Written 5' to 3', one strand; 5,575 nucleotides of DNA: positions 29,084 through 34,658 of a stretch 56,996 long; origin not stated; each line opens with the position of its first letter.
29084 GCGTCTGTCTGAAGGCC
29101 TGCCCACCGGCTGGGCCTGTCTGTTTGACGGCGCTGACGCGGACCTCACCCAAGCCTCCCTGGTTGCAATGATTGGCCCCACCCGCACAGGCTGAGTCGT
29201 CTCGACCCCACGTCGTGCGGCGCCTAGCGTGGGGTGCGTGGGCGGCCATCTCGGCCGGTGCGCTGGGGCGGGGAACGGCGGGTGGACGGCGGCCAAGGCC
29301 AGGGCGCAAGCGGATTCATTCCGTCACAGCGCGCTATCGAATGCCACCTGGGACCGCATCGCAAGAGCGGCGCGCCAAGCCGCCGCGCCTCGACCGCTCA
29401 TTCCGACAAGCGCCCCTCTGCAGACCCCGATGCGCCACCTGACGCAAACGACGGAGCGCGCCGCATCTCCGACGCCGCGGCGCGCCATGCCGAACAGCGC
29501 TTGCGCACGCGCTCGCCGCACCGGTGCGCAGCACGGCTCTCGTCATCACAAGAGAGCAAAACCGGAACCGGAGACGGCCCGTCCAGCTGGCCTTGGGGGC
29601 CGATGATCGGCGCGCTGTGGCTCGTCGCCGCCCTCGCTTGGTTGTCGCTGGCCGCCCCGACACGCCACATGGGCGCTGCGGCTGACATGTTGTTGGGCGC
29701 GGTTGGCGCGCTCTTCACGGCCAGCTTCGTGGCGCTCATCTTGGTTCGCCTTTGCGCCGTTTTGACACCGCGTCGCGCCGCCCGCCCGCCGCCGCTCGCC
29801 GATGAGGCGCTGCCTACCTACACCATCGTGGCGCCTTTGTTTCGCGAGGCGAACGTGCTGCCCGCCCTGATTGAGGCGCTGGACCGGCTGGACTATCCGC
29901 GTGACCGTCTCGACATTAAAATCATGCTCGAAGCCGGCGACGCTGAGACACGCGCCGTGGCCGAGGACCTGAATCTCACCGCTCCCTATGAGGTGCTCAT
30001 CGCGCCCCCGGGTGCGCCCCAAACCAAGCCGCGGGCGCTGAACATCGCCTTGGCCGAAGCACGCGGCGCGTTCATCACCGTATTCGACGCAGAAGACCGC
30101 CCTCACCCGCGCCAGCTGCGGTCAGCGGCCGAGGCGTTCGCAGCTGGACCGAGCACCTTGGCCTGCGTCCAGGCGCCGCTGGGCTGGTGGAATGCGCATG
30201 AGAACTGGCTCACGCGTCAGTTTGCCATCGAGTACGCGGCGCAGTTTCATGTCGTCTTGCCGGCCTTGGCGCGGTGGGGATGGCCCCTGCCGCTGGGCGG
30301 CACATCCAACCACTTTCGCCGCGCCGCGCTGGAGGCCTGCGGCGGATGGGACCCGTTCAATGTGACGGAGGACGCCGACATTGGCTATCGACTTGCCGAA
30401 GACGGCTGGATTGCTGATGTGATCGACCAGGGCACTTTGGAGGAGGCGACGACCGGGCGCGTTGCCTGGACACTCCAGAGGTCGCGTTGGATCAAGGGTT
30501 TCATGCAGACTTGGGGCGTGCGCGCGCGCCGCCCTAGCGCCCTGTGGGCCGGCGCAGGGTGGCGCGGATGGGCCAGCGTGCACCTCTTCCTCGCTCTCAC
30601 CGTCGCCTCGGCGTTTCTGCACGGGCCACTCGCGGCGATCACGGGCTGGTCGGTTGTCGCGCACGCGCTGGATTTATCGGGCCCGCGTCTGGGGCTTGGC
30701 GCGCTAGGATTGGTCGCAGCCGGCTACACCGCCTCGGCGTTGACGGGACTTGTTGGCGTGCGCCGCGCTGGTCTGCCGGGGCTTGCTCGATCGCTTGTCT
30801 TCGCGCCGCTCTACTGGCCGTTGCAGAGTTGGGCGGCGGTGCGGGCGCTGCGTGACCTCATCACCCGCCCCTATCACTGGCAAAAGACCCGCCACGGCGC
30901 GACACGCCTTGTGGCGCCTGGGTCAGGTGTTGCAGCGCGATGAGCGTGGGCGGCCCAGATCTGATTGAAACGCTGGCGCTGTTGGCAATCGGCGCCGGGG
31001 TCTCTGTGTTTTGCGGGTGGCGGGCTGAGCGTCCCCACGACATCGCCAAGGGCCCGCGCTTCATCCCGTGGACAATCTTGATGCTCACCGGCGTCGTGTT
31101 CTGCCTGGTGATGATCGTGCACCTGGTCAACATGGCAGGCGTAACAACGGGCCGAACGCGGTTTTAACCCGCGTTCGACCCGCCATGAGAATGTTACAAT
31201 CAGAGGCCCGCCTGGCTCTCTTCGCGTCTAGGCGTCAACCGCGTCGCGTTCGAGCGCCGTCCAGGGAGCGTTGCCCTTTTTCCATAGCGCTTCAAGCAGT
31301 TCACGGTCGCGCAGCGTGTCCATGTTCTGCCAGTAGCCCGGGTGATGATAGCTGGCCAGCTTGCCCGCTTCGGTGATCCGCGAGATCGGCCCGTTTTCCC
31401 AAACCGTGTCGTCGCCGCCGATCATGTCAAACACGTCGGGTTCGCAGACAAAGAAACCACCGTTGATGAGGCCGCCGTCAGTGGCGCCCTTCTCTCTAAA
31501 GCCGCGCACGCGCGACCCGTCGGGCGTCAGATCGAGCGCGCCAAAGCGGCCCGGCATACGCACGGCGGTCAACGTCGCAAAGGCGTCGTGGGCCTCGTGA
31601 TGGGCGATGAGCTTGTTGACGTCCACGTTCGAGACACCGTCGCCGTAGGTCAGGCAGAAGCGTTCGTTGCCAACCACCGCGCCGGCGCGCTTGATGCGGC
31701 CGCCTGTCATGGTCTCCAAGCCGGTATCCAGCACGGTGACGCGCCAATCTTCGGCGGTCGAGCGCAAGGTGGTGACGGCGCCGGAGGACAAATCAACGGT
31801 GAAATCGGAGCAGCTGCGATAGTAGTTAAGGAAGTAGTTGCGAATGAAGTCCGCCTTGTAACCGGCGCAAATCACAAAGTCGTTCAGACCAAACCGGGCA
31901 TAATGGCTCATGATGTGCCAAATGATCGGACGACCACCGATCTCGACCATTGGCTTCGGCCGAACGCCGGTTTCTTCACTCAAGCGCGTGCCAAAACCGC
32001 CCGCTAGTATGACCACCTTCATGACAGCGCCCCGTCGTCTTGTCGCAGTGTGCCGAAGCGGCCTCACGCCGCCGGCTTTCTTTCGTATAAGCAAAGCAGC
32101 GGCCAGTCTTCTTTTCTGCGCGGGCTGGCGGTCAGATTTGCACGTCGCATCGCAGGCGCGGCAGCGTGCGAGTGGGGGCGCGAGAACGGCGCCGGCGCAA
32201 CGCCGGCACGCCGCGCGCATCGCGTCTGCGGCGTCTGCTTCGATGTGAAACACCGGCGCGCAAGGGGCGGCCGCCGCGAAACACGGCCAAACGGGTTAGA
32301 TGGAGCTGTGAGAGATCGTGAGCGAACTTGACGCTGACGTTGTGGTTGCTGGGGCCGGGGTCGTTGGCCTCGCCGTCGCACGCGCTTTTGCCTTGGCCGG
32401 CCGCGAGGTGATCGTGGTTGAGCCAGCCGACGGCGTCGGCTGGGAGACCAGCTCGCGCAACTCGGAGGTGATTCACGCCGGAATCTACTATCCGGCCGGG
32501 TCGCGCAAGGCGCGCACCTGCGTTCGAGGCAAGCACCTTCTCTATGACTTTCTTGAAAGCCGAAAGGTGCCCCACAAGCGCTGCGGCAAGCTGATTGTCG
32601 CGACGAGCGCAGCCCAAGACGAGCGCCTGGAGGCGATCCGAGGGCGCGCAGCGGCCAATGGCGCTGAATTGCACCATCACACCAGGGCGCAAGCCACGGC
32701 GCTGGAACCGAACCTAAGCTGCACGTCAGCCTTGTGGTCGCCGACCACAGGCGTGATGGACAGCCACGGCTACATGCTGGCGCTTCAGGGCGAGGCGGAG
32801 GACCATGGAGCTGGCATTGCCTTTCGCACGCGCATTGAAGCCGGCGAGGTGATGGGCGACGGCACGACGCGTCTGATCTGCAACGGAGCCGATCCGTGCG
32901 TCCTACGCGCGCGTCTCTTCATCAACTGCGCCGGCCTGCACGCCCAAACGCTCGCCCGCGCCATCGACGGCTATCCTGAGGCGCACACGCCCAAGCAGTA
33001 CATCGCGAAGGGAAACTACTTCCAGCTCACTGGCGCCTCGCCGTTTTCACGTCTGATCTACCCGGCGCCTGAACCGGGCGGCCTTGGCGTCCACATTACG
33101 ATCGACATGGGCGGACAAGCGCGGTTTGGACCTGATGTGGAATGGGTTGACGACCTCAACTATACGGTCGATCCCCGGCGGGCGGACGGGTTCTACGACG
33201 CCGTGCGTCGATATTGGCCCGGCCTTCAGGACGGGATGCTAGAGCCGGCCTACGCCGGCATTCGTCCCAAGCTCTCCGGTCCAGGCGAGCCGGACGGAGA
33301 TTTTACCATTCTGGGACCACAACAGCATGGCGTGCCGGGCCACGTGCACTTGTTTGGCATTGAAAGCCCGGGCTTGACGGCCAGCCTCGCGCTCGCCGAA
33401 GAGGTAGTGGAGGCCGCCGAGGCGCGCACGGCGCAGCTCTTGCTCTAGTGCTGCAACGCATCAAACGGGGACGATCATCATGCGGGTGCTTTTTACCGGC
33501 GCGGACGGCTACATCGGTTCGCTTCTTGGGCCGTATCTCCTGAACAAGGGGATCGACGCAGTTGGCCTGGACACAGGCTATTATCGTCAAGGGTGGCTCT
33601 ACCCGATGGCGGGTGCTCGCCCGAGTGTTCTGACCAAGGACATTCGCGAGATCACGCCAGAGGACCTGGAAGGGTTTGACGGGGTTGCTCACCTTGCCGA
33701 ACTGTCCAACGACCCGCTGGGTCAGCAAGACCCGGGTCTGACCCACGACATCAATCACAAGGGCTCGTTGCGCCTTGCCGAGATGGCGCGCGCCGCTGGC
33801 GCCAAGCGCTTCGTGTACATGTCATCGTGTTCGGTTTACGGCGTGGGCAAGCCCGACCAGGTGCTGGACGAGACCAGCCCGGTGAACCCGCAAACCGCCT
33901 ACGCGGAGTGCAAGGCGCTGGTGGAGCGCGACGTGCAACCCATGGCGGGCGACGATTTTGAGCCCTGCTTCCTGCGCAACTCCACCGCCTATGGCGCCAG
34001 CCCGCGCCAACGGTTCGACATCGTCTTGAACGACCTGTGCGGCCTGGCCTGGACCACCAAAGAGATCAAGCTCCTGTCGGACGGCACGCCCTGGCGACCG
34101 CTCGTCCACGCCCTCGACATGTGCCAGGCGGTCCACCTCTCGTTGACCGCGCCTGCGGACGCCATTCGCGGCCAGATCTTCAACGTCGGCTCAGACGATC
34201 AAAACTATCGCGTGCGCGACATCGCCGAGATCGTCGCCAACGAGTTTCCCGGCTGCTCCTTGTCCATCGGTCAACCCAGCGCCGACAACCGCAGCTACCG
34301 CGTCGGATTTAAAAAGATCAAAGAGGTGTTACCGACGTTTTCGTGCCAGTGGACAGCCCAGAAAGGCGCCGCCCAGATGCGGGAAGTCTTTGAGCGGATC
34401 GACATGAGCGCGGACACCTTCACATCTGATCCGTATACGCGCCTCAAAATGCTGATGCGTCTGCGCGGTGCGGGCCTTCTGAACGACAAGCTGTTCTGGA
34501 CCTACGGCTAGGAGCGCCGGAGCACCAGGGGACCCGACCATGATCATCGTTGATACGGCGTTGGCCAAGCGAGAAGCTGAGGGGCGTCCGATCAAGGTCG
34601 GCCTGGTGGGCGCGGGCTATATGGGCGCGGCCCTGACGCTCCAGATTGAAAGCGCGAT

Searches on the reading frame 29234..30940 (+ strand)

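Call 33: search_protein_families(library=ncbifam, proteins=[window:29234-30940:+], max_evalue=0.001)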
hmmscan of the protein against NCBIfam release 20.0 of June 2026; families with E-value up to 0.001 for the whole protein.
window:29234-30940:+ (569 aa): 7 families
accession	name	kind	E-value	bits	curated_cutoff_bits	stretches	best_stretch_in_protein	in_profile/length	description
TIGR03030.1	CelA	equivalog_domain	1.7e-15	56.1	699.1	1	159-427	93-381/714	UDP-forming cellulose synthase catalytic subunit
NF008558.0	PRK11498.1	equivalog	7.7e-13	47.3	992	1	162-427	241-505/872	UDP-forming cellulose synthase catalytic subunit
TIGR03965.1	mycofact_glyco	equivalog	3e-11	42.9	280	1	148-392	29-268/467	mycofactocin biosynthesis glycosyltransferase MftF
TIGR03937.1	PgaC_IcaA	equivalog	8.1e-08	31.6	422.3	1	188-393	39-239/407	poly-beta-1,6-N-acetyl-D-glucosamine synthase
NF011305.0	PRK14716.1-3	equivalog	7.7e-07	28.6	409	1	198-392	57-263/486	glycosyl transferase family protein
NF041875.1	EPS_EpsD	equivalog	3.5e-05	23.4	370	1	198-391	3-193/325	exopolysaccharide biosynthesis glycosyltransferase EpsD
TIGR03111.1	glyc2_xrt_Gpos1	hypoth_equivalog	0.00042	19.2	363.95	1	190-309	45-163/439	TIGR03111 family XrtG-associated glycosyltransferase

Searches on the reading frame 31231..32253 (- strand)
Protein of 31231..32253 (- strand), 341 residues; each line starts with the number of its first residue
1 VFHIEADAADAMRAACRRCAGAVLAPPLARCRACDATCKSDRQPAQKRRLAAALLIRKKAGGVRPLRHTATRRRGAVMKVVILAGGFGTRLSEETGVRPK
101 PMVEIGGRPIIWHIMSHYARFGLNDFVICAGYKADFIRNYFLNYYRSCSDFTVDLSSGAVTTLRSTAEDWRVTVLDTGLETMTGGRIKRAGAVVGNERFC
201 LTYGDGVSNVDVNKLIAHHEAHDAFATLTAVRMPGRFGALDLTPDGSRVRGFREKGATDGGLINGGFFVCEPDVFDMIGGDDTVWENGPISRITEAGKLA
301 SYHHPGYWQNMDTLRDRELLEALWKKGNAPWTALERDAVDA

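Call 33: search_protein_families(library=ncbifam, proteins=[window:31231-32253:-], max_evalue=0.001)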
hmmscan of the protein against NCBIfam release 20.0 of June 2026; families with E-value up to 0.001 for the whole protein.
window:31231-32253:- (341 aa): 24 families
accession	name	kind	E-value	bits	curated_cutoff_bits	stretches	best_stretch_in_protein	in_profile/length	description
TIGR02623.1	G1P_cyt_trans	equivalog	3.8e-109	364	300.25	1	78-332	1-253/255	glucose-1-phosphate cytidylyltransferase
TIGR03992.1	Arch_glmU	subfamily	1.2e-20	73.8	292.1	2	78-146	1-69/393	bifunctional sugar-1-phosphate nucleotidylyltransferase/acetyltransferase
NF052502.1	man1P_GTase_Rv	exception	1.3e-20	73.6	440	1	79-316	2-222/352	mannose-1-phosphate guanylyltransferase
NF049965.1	GlMnHpPGnyltfHddC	equivalog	1.5e-20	73.8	300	2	78-146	1-69/221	D-glycero-D-manno-heptose 1-phosphate guanosyltransferase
NF045761.1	NAMPUrTaseMurU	equivalog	3.5e-16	59.7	250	2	78-140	1-63/226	N-acetylmuramate alpha-1-phosphate uridylyltransferase MurU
NF041313.1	UDPGP_AglF_Halo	equivalog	5.3e-16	58.8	400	1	78-146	1-69/234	UTP--glucose-1-phosphate uridylyltransferase AglF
TIGR01208.1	rmlA_long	equivalog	2.7e-13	49.5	320.25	2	79-139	1-62/353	glucose-1-phosphate thymidylyltransferase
TIGR02091.1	glgC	equivalog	2.8e-11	43.1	424.9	1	80-268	3-196/364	glucose-1-phosphate adenylyltransferase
NF041173.1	Sug_nt_acttase_Thmprot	equivalog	3.3e-10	39.5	600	1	78-278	1-176/405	bifunctional sugar-1-phosphate nucleotidylyltransferase/acetyltransferase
NF045697.1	MurNAcPUrMurU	equivalog_domain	4.2e-10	39.4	370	1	81-313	1-217/229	N-acetylmuramate alpha-1-phosphate uridylyltransferase MurU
TIGR01099.1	galU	equivalog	2.4e-09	37.1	326.8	1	77-218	1-142/261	UTP--glucose-1-phosphate uridylyltransferase GalU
NF041135.1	IPPtranDIPPsyn_Thcocales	equivalog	2.6e-09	36.6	580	1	78-135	1-54/419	bifunctional L-myo-inositol-1-phosphate cytidylyltransferase/CDP-L-myo-inositol myo-inositolphosphotransferase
NF001947.0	PRK00725.1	subfamily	4.2e-09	35.7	470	1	80-258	19-195/426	glucose-1-phosphate adenylyltransferase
NF003670.0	PRK05293.1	equivalog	7.8e-09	34.9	470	1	80-257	7-182/382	glucose-1-phosphate adenylyltransferase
NF002023.0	PRK00844.1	subfamily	4.9e-08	32.2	458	1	80-259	9-184/408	glucose-1-phosphate adenylyltransferase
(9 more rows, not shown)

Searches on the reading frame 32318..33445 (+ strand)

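Call 33: search_protein_families(library=ncbifam, proteins=[window:32318-33445:+], max_evalue=0.001)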
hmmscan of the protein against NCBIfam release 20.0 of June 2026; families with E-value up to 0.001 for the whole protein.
window:32318-33445:+ (376 aa): 20 families
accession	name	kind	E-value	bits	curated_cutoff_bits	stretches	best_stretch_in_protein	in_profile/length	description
NF008726.1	PRK11728.1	equivalog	2.1e-57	194.8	299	1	7-273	2-267/389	L-2-hydroxyglutarate oxidase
NF033460.1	glycerol3P_ox_II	equivalog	5.4e-28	98.2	460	1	6-365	2-358/361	type 2 glycerol-3-phosphate oxidase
TIGR02352.1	thiamin_ThiO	equivalog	8.9e-14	51.3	250.8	1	82-212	81-210/351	glycine oxidase ThiO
NF002480.1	PRK01747.1-1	equivalog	7.1e-10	37.9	540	1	6-213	249-456/645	bifunctional tRNA (5-methylaminomethyl-2-thiouridine)(34)-methyltransferase MnmC2/FAD-dependent 5-carboxymethylaminomethyl-2-thiouridine(34)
TIGR03377.1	glycerol3P_GlpA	equivalog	4.6e-09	35.3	552.8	1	7-216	1-211/530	anaerobic glycerol-3-phosphate dehydrogenase subunit GlpA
TIGR03197.1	MnmC_Cterm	equivalog_domain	4.7e-09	35.8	174.2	1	7-213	1-207/400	FAD-dependent 5-carboxymethylaminomethyl-2-thiouridine(34) oxidoreductase MnmC1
NF008313.0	PRK11101.1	equivalog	4.7e-09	35.4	425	1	2-217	5-221/548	anaerobic glycerol-3-phosphate dehydrogenase subunit A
NF001933.0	PRK00711.1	subfamily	9.2e-09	34.8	383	1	8-58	3-53/429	D-amino acid dehydrogenase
TIGR03364.1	HpnW_proposed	hypoth_equivalog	2e-08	33.7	285.1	1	7-157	2-152/365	TIGR03364 family FAD-dependent oxidoreductase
NF009906.0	PRK13369.1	equivalog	1.2e-07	30.7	352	1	5-58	6-58/502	glycerol-3-phosphate dehydrogenase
NF008899.0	PRK12266.1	equivalog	1.8e-07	30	360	1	5-58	6-58/508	glycerol-3-phosphate dehydrogenase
NF050086.1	pipecolate_AmaA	exception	2.6e-05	23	600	1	3-167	23-199/425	L-pipecolate oxidase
TIGR02032.1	GG-red-SF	subfamily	6.8e-05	22.7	158.8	0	7-37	2-32/297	geranylgeranyl reductase family protein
NF005691.0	PRK07494.1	equivalog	0.0002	20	459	1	5-38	8-41/404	UbiH/UbiF family hydroxylase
NF009074.0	PRK12409.1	equivalog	0.00045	19.5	494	0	65-216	108-265/410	D-amino acid dehydrogenase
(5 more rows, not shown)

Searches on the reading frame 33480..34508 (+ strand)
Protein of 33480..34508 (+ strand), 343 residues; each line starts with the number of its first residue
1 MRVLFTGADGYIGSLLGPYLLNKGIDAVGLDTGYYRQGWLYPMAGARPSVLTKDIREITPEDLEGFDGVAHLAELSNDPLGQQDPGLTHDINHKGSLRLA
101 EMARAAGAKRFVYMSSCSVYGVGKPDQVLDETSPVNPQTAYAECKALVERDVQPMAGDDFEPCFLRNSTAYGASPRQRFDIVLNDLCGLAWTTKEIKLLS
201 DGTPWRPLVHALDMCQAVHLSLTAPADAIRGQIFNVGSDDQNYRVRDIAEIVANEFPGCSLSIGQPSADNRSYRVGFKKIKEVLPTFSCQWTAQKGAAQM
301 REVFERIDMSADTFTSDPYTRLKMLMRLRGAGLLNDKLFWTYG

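Call 33: search_protein_families(library=ncbifam, proteins=[window:33480-34508:+], max_evalue=0.001)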
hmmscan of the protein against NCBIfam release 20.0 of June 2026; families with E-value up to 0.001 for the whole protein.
window:33480-34508:+ (343 aa): 16 families
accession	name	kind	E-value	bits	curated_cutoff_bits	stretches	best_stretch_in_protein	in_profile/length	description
TIGR01179.1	galE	equivalog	2.1e-20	72.8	262.3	1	2-177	1-183/332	UDP-glucose 4-epimerase GalE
TIGR04180.1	EDH_00030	hypoth_equivalog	5.7e-19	68.3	475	1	3-254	1-254/297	NAD-dependent 4,6-dehydratase LegB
NF007956.0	PRK10675.1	subfamily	1.1e-12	47.7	394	1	1-175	1-185/338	UDP-glucose 4-epimerase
NF043036.1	ErythonDh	equivalog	3.6e-12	46.1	325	1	1-149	1-157/321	D-erythronate dehydrogenase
TIGR01181.1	dTDP_gluc_dehyt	equivalog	3.3e-11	42.8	365.1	1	3-256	2-261/321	dTDP-glucose 4,6-dehydratase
TIGR03466.1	HpnA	hypoth_equivalog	1e-10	41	367.65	1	1-161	1-161/327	hopanoid-associated sugar epimerase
TIGR02197.1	heptose_epim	equivalog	1.1e-08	34.7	274.6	1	3-254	1-258/316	ADP-glyceromanno-heptose 6-epimerase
TIGR01214.1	rmlD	equivalog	2.5e-08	33.4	224.05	1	2-201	1-178/285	dTDP-4-dehydrorhamnose reductase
NF042423.1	oxyalk_red_Shew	equivalog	2.9e-08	33.2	580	1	2-172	10-176/331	2-alkyl-3-oxoalkanoate reductase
NF058621.1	DiazavRedAvaA7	equivalog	2.8e-07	30.5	400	1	88-240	86-233/304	3-diazoavenalumate denitrifying reductase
NF011728.1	PRK15181.1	equivalog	3.7e-07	29.5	760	1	2-241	17-268/348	Vi polysaccharide biosynthesis UDP-N-acetylglucosaminuronic acid C-4 epimerase TviC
NF052578.1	StrlDmthSdmBMthl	equivalog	4.1e-06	26.8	600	1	1-153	1-152/328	sterol demethylase protein SdmB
NF042422.1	oxyalk_red_OleD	equivalog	8.2e-06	25.4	580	1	1-175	1-173/329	2-alkyl-3-oxoalkanoate reductase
NF008872.0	PRK11908.1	equivalog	1.6e-05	24.1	294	1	2-253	3-268/349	bifunctional UDP-4-keto-pentose/UDP-xylose synthase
NF007582.0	PRK10217.1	equivalog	0.00064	18.9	698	0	105-244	123-259/355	dTDP-glucose 4,6-dehydratase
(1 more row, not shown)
